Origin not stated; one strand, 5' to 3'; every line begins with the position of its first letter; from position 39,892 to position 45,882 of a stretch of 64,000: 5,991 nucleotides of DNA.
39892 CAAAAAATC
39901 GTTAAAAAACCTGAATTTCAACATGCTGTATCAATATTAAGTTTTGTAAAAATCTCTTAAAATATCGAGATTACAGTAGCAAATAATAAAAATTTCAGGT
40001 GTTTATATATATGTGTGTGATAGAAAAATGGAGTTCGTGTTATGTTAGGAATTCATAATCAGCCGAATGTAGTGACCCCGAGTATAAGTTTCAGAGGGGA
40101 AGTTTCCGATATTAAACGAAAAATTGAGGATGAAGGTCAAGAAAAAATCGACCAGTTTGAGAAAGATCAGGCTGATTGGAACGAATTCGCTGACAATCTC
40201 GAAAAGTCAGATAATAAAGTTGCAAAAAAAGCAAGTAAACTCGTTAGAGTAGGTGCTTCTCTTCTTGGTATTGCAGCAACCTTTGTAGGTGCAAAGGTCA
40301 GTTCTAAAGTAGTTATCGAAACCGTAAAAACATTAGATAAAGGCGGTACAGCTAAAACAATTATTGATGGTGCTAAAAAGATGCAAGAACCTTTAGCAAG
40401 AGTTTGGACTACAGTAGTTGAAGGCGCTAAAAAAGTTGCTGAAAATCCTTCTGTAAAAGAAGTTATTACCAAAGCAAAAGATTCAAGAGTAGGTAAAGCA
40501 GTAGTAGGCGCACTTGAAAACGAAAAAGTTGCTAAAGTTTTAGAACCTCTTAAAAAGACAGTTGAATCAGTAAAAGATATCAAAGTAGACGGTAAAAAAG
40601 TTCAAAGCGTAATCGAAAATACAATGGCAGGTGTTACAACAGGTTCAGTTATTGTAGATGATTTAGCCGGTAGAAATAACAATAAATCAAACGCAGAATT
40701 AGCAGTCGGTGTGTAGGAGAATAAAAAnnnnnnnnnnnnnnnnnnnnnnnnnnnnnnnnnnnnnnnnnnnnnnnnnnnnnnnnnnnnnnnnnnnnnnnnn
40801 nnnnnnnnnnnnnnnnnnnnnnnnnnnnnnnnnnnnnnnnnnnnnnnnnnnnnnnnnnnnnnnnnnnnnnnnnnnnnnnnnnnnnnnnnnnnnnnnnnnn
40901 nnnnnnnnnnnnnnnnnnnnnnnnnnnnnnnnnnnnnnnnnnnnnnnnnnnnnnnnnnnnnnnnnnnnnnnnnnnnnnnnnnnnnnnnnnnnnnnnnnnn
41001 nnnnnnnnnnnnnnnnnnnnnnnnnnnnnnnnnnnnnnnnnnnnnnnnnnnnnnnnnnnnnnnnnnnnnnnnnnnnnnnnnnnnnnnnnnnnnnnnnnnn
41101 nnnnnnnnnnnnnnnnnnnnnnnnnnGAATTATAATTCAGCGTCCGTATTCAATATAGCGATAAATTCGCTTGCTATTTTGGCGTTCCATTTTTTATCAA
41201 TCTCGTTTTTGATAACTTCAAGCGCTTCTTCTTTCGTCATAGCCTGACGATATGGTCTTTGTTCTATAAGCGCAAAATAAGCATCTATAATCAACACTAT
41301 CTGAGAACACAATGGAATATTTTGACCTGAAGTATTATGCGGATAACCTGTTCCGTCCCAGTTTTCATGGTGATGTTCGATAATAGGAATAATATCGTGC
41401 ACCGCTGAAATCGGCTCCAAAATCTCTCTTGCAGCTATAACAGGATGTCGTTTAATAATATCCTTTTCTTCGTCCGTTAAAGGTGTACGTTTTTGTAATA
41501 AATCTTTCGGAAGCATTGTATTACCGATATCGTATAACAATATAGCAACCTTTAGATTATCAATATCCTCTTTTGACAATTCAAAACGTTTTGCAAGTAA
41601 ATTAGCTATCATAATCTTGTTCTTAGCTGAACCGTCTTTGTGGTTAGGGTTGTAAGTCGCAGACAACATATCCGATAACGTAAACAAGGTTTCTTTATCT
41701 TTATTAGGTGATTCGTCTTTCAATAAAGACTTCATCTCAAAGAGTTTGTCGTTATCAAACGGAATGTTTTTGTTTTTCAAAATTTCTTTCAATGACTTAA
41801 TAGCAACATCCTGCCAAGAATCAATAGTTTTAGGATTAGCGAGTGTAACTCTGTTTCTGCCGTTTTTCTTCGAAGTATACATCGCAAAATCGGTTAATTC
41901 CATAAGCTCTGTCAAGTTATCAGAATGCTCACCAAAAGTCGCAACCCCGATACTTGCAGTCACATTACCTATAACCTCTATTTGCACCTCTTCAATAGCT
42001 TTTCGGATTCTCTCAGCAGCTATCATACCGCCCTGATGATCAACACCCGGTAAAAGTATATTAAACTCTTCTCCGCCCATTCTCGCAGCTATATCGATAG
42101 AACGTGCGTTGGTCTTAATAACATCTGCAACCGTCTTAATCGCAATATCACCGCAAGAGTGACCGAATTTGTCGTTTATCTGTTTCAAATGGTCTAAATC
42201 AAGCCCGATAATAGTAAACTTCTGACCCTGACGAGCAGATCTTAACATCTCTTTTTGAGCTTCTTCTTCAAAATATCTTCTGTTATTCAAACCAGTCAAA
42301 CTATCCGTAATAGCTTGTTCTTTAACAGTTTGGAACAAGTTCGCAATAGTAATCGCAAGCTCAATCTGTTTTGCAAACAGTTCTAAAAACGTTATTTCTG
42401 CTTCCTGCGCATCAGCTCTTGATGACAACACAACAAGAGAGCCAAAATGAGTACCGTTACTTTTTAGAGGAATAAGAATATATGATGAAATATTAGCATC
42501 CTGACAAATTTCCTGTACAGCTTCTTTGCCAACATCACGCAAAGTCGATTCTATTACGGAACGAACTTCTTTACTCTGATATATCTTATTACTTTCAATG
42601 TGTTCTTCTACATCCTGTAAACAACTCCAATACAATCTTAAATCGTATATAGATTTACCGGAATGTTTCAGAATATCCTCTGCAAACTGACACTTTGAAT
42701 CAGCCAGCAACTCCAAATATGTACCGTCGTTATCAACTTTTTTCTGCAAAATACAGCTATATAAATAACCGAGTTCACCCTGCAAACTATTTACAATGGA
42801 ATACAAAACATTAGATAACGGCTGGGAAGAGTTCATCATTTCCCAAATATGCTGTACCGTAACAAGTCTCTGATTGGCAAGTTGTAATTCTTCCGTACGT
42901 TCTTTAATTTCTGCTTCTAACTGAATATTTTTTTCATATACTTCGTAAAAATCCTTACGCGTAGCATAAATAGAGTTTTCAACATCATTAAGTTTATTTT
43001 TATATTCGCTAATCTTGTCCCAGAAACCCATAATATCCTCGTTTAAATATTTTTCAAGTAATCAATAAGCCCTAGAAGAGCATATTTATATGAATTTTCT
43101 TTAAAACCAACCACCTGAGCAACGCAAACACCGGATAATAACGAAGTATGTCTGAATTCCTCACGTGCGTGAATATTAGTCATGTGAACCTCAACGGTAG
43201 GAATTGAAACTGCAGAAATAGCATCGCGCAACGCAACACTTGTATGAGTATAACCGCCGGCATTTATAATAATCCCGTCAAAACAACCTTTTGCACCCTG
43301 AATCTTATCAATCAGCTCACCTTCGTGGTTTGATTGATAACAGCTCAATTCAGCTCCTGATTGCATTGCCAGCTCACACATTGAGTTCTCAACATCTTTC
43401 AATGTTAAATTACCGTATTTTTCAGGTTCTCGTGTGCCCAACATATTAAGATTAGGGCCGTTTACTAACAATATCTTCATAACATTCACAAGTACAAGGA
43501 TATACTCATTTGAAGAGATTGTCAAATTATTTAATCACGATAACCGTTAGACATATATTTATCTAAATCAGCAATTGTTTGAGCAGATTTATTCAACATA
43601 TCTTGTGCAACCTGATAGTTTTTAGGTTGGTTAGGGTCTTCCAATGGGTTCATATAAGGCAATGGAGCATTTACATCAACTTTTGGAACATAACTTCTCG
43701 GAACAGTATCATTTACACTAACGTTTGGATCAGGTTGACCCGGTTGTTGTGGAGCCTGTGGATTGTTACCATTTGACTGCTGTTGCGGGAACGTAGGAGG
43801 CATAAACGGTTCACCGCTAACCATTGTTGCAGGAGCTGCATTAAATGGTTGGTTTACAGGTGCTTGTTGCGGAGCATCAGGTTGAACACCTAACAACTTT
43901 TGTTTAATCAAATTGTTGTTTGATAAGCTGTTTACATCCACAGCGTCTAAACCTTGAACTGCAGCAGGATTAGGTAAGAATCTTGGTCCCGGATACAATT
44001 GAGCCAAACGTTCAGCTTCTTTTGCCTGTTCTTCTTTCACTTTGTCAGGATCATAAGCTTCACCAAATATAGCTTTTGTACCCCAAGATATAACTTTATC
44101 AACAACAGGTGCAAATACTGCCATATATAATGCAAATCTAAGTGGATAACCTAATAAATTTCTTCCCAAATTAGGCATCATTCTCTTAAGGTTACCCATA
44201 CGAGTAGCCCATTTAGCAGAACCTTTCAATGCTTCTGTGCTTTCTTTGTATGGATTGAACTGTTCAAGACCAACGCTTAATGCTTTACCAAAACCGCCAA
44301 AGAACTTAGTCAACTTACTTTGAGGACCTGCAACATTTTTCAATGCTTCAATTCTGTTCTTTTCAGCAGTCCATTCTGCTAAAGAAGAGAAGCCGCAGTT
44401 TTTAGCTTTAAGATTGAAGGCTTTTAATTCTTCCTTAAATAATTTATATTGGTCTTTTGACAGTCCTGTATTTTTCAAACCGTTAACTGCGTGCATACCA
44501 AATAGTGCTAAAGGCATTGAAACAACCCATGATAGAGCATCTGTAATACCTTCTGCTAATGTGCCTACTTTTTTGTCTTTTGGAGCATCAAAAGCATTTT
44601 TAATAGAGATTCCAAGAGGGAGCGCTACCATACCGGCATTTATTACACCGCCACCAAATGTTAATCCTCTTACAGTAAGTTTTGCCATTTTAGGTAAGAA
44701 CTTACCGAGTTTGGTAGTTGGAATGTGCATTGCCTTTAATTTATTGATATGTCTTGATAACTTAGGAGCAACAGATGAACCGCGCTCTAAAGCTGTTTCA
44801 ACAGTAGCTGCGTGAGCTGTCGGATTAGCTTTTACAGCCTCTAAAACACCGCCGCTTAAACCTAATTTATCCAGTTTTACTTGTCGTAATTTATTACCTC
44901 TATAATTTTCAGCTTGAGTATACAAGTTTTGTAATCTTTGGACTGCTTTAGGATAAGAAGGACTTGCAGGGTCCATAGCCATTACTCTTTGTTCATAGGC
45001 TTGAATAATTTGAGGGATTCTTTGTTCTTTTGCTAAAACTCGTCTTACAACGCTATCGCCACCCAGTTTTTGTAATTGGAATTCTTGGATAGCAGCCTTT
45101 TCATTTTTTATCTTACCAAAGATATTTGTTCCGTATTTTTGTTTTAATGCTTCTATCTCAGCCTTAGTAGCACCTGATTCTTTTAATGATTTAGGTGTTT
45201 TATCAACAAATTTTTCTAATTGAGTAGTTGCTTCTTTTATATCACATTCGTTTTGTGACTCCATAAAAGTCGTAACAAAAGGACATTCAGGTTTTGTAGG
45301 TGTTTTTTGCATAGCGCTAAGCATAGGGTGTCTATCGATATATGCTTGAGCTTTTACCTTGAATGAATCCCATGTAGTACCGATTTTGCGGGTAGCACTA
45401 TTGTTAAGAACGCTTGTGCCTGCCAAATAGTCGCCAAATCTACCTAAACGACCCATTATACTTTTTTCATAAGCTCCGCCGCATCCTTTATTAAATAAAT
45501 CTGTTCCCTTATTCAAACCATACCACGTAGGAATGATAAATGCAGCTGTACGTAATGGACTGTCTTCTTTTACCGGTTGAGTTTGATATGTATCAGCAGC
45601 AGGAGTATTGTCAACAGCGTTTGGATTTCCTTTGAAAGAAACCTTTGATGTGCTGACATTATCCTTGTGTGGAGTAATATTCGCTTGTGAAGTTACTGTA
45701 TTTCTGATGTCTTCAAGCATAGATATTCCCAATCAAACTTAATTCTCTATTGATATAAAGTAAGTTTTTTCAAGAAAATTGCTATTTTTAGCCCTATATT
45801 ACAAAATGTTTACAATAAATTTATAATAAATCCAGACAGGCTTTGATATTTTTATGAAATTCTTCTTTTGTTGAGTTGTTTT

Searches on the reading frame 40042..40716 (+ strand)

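Call 30: search_protein_families(library=pfam, proteins=[window:40042-40716:+], max_evalue=1)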
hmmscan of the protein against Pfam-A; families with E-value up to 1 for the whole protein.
window:40042-40716:+ (224 aa): 1 family
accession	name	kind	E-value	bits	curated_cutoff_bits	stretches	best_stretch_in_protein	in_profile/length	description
PF03492.21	Methyltransf_7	-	0.078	12.6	29.8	1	20-97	236-313/335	SAM dependent carboxyl methyltransferase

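Call 62: search_protein_families(library=ncbifam, proteins=[window:40042-40716:+], max_evalue=0.1)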
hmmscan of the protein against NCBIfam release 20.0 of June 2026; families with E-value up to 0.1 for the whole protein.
window:40042-40716:+ (224 aa): 3 families
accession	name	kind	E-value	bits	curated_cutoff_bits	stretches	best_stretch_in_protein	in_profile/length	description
NF009450.0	PRK12808.1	equivalog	0.045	13.3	476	1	64-199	157-293/476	flagellin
NF041623.1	KwaB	equivalog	0.045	12.9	200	1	60-151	146-240/306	anti-phage protein KwaB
NF058603.1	SCO2097_fam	equivalog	0.051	13.9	110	1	32-92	7-67/129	SCO2097 family morphological protein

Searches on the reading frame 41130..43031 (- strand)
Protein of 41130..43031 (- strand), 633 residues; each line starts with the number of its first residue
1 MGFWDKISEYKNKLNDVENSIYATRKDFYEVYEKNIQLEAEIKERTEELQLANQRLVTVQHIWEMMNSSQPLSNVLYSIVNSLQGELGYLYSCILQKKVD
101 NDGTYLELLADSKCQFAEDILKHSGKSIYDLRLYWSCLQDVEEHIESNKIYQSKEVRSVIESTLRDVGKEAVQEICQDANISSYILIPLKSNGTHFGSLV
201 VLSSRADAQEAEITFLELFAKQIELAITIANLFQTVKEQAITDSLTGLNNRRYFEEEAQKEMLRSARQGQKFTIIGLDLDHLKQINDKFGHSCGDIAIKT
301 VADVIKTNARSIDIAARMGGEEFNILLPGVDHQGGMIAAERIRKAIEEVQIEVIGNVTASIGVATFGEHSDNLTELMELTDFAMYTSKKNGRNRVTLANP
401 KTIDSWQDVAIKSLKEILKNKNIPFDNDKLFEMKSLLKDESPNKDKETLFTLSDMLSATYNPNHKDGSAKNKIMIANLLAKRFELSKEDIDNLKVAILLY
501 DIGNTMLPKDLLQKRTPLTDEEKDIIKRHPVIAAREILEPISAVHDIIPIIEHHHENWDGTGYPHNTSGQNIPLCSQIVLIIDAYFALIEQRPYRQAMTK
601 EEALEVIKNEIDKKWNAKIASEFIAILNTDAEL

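Call 62: search_protein_families(library=ncbifam, proteins=[window:41130-43031:-], max_evalue=0.1)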
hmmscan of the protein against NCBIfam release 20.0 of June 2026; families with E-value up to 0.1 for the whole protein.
window:41130-43031:- (633 aa): 26 families (the best 25 are shown)
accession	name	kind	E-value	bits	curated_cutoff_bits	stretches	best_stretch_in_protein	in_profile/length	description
TIGR00254.1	GGDEF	domain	3.6e-49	166.7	37.4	1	237-397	2-166/168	diguanylate cyclase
NF041606.1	dguan_cyc_DgcA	equivalog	2.4e-44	151.7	370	1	180-399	119-340/340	diguanylate cyclase DgcA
NF007135.0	PRK09581.1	equivalog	3e-44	151.6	474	1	232-397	285-454/457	PleD family two-component system response regulator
NF038266.1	diguan_SiaD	equivalog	4e-44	150.9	290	1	230-395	84-252/252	biofilm regulation diguanylate cyclase SiaD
NF007380.0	PRK09894.1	equivalog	5.9e-41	140.7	256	1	238-401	127-290/296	diguanylate cyclase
NF051473.1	DigCycDgcsShew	equivalog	1.1e-39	136.5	400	1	215-395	110-288/291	diguanylate cyclase DgcS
NF053512.1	nitric_RR_NosR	exception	3.8e-35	121.7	400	1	455-629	180-356/422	response regulator c-di-GMP phosphodiesterase, NosR family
NF007423.1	PRK09966.1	equivalog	7.1e-35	120.6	325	1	234-388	233-390/390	diguanylate cyclase DgcN/YfiN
NF007298.0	PRK09776.1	equivalog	5.5e-34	117.3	1135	1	235-408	679-855/1111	diguanylate cyclase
NF011955.1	PRK15426.1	equivalog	1.4e-33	115.9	408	1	231-398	389-561/564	cellulose biosynthesis regulator diguanylate cyclase DgcQ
NF047654.1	DiguCycDgcRLepto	equivalog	3e-33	115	500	1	216-395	110-293/295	diguanylate cyclase DgcR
NF040885.1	diguan_DgcJ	equivalog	1.5e-31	109.8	500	1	231-393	332-491/493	diguanylate cyclase DgcJ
NF007599.0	PRK10245.1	equivalog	1.7e-27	95.8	402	1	225-398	195-370/371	diguanylate cyclase AdrA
NF053781.1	cdiGMPphdstlr2612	equivalog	4e-26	91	1600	2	236-421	836-1027/1268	Tlr1612 family c-di-GMP phosphodiesterase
NF007474.0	PRK10060.1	equivalog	2.9e-25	88.6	782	1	235-397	232-394/663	cyclic di-GMP phosphodiesterase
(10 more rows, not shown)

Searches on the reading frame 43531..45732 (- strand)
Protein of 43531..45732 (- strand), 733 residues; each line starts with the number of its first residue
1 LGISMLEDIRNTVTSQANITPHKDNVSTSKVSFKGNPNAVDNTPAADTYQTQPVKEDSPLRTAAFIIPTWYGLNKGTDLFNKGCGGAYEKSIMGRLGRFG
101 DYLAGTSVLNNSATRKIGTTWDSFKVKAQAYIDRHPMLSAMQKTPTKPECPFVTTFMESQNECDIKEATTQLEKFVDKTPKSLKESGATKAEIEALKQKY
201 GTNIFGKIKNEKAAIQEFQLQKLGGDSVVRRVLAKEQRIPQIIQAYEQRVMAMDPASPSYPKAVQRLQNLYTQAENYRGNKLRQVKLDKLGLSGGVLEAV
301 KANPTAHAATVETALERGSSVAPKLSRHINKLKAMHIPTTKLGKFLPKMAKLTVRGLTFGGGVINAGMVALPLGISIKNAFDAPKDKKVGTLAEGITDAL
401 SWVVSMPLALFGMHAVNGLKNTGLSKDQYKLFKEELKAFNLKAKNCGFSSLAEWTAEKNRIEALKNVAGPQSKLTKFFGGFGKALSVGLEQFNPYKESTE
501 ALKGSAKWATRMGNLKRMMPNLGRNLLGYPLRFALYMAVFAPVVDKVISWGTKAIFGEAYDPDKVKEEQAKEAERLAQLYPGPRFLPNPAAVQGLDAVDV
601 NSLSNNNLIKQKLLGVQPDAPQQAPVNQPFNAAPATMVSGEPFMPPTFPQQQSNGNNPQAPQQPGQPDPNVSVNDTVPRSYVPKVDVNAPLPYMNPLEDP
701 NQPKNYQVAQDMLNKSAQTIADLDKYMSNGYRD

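Call 30: search_protein_families(library=pfam, proteins=[window:43531-45732:-], max_evalue=1)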
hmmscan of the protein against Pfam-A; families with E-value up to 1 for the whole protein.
window:43531-45732:- (733 aa): 0 families

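Call 62: search_protein_families(library=ncbifam, proteins=[window:43531-45732:-], max_evalue=0.1)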
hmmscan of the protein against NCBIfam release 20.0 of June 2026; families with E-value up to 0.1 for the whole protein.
window:43531-45732:- (733 aa): 2 families
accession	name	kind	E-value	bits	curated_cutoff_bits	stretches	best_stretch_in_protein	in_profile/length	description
TIGR03755.1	conj_TIGR03755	equivalog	0.039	12.8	270.45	1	260-310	264-314/419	integrating conjugative element protein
NF047515.1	SpiroCoCo_C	equivalog_domain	0.067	12.3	125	0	119-276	104-253/313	SpiroCoCo family coiled-coil protein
